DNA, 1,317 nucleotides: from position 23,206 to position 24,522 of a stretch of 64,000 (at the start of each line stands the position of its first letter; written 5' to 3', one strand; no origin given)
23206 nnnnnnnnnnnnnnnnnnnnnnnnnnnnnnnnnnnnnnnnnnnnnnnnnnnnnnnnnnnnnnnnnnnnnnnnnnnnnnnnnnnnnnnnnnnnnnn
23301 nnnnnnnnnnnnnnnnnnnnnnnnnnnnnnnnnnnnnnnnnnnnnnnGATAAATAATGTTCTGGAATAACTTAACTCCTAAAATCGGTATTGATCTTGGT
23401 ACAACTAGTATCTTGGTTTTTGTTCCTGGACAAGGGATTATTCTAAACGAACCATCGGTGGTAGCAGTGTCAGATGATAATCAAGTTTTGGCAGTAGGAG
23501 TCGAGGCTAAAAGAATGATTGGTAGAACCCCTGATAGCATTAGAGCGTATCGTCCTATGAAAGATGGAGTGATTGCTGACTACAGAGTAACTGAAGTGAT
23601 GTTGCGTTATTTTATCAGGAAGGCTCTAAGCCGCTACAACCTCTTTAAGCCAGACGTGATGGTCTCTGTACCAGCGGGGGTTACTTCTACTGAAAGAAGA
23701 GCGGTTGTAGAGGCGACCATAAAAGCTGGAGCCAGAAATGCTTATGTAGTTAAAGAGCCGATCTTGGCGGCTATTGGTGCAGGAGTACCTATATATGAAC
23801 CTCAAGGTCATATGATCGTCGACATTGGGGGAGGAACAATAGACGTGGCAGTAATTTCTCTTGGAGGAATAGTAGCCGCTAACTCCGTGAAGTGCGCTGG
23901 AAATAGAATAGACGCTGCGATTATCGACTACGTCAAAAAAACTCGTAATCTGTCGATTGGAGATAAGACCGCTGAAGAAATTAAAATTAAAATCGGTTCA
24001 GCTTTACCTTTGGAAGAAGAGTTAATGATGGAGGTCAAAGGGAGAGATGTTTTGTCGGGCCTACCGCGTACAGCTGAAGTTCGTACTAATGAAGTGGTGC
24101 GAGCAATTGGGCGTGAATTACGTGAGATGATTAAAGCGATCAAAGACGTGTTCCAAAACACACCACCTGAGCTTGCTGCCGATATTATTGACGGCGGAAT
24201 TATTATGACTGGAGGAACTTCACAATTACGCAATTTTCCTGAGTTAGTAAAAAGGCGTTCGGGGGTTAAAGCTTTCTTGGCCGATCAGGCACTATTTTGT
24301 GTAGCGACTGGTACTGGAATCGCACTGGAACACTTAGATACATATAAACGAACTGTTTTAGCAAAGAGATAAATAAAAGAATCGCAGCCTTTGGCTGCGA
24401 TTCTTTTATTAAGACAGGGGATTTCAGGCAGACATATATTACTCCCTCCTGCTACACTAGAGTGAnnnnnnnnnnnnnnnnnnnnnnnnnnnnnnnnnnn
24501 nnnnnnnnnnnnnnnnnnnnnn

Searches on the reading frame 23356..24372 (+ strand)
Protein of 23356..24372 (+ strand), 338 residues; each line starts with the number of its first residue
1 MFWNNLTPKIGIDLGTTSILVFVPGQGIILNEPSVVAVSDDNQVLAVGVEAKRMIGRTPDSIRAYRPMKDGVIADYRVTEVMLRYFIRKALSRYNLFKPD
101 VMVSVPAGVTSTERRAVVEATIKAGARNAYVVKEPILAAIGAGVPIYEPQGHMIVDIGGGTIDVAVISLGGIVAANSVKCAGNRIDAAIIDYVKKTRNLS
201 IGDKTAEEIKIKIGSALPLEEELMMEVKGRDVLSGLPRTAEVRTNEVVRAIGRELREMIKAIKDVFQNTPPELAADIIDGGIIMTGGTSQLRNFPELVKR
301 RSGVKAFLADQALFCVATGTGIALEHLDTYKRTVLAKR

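Call 71: search_protein_families(library=pfam, proteins=[window:23356-24372:+], max_evalue=0.00001)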
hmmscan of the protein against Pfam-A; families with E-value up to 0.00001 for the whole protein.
window:23356-24372:+ (338 aa): 4 families
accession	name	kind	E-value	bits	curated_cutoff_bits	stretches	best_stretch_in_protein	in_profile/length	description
PF06723.19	MreB_Mbl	-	2.1e-127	424.9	27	1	9-331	3-326/327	MreB/Mbl protein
PF14450.12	FtsA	-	1.4e-11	45.3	31.8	1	154-306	2-107/127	Cell division protein FtsA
PF00012.26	HSP70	-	1.1e-09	37.5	20.6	1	100-196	135-237/599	Hsp70 protein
PF00022.25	Actin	-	4.1e-09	36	27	1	33-201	31-194/410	Actin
